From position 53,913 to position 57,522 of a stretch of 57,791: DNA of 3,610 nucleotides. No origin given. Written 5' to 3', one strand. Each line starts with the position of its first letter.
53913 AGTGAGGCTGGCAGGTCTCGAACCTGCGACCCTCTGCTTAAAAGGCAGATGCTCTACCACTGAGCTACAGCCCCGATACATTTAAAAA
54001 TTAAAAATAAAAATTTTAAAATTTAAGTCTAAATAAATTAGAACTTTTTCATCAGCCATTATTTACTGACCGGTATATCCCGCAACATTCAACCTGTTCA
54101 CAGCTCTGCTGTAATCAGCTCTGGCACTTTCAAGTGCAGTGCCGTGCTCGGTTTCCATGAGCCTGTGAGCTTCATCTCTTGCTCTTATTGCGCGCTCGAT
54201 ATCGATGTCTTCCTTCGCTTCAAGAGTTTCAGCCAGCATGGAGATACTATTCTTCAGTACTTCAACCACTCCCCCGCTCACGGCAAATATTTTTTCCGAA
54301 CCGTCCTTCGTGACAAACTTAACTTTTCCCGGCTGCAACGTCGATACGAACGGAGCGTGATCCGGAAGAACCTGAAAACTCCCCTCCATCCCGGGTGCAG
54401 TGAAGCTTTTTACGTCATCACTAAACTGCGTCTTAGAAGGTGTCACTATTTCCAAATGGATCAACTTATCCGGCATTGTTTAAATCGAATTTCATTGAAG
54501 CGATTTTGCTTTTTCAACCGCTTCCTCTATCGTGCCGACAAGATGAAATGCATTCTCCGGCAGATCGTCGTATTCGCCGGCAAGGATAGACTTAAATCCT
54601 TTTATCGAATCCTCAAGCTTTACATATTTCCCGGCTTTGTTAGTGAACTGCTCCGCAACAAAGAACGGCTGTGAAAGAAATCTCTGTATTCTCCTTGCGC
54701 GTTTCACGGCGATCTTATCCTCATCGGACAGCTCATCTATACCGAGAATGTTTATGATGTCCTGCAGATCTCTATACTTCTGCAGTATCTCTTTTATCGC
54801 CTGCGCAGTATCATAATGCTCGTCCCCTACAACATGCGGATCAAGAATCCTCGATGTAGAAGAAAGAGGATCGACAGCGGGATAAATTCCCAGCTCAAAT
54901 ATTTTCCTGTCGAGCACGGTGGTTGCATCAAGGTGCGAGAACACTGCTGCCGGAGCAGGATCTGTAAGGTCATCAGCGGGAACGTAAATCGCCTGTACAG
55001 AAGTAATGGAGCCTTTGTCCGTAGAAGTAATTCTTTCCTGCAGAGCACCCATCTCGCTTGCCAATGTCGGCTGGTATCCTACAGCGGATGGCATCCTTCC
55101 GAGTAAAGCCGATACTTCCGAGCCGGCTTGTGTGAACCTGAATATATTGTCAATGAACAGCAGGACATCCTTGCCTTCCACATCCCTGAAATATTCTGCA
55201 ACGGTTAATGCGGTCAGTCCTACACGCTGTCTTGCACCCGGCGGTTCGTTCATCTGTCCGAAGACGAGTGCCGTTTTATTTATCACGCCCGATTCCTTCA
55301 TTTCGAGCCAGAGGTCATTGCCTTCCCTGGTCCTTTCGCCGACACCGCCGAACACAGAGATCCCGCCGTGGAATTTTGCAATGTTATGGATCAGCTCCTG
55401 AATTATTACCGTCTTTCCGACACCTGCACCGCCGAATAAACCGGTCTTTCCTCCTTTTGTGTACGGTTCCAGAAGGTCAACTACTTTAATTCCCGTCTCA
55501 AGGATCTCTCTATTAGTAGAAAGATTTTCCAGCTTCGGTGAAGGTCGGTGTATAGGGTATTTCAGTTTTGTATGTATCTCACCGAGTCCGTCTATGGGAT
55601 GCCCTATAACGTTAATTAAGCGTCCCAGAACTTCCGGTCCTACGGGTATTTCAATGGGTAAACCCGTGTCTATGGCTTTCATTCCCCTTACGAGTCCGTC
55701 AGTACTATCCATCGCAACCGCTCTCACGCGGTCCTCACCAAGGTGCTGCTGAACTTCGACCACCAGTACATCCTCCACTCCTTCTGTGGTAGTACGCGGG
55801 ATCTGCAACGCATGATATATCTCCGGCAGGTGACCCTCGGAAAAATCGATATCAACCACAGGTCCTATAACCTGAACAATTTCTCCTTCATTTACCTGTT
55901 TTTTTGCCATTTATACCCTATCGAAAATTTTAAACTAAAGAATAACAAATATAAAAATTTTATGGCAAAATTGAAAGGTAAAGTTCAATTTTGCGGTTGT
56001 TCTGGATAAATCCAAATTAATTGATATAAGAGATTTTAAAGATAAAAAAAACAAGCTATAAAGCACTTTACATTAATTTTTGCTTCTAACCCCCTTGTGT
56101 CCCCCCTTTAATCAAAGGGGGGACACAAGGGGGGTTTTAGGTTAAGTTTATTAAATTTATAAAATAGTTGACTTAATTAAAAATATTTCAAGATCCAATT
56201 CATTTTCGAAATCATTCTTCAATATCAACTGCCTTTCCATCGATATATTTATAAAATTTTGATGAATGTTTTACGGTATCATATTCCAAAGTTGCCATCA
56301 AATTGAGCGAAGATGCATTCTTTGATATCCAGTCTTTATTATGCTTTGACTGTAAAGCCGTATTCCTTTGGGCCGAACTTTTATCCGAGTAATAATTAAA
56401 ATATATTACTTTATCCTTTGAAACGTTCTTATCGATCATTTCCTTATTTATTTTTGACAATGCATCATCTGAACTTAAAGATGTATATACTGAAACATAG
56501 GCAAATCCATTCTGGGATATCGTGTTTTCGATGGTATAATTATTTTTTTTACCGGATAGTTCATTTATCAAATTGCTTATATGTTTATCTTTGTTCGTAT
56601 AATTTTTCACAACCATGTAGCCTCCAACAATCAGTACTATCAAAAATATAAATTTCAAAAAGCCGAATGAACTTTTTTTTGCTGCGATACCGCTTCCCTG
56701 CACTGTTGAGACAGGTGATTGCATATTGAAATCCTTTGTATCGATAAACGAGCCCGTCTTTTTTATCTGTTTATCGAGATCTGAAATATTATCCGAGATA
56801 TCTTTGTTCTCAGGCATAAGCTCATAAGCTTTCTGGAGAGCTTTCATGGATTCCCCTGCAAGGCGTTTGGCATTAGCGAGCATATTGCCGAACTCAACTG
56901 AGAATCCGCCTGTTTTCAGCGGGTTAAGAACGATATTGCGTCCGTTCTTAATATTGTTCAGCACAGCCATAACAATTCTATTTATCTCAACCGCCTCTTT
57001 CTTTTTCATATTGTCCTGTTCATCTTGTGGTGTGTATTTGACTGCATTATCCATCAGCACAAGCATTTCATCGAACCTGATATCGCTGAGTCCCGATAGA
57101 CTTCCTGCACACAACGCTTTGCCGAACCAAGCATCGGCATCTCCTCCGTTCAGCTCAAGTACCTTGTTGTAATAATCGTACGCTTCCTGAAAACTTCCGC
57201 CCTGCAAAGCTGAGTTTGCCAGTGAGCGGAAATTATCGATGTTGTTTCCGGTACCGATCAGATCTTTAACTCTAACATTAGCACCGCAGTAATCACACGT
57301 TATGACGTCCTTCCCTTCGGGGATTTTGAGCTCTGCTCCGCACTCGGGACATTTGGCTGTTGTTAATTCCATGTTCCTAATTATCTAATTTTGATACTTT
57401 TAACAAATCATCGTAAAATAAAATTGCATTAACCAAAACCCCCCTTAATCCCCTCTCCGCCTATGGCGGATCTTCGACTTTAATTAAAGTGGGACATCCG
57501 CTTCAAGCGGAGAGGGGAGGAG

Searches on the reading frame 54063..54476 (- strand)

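Call 59: search_protein_families(library=pfam, proteins=[window:54063-54476:-], max_evalue=0.0001)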
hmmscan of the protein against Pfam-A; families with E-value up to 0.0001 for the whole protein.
window:54063-54476:- (137 aa): 2 families
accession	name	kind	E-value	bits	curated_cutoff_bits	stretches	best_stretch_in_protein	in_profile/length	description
PF02823.21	ATP-synt_DE_N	-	5.4e-26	90.8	27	1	6-84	1-79/80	ATP synthase, Delta/Epsilon chain, beta-sandwich domain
PF00401.25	ATP-synt_DE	-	3.4e-07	30.7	24.6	1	89-133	1-47/47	ATP synthase, Delta/Epsilon chain, long alpha-helix domain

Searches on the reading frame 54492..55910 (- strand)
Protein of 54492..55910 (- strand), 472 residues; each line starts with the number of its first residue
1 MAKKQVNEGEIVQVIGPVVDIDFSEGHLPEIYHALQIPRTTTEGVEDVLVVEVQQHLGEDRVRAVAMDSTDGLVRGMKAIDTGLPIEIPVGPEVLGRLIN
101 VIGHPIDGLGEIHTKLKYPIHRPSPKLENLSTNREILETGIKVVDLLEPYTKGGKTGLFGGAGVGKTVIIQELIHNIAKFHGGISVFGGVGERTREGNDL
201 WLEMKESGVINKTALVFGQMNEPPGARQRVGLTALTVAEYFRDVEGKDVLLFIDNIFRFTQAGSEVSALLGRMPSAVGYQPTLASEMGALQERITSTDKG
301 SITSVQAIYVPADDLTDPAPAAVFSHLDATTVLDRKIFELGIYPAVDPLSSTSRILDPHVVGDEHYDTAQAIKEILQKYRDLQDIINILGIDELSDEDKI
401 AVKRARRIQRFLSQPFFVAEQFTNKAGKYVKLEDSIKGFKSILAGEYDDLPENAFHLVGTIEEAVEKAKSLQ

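Call 59: search_protein_families(library=pfam, proteins=[window:54492-55910:-], max_evalue=0.0001)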
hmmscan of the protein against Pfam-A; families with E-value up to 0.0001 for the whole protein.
window:54492-55910:- (472 aa): 3 families
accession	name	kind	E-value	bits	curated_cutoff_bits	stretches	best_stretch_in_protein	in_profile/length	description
PF00006.31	ATP-synt_ab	-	6.7e-73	245.3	29.5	1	140-353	1-213/213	ATP synthase alpha/beta family, nucleotide-binding domain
PF02874.29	ATP-synt_ab_N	-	7.1e-19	68.5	20.9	1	11-83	1-69/69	ATP synthase alpha/beta family, beta-barrel domain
PF22919.1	ATP-synt_VA_C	-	2.5e-16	60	24.7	1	360-432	7-81/101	C-terminal domain of V and A type ATP synthase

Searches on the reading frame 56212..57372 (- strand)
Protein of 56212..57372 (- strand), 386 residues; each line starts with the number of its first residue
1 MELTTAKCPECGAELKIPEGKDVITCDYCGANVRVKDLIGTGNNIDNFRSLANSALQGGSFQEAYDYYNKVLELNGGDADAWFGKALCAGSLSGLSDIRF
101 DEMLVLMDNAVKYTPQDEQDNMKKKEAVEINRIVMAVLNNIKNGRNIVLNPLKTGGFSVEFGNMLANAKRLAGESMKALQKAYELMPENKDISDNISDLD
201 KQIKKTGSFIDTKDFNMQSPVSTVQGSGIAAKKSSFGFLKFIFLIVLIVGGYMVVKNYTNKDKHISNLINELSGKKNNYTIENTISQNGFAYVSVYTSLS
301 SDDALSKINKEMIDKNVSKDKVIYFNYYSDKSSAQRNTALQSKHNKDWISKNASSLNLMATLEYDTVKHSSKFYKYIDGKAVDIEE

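Call 59: search_protein_families(library=pfam, proteins=[window:56212-57372:-], max_evalue=0.0001)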
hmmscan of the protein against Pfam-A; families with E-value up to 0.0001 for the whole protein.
window:56212-57372:- (386 aa): 1 family
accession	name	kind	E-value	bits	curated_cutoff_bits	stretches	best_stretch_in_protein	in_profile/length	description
PF21344.3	Zn_ribbon_LysW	-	6.3e-05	23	27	0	6-37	1-35/46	Alpha-aminoadipate carrier protein LysW-like, globular domain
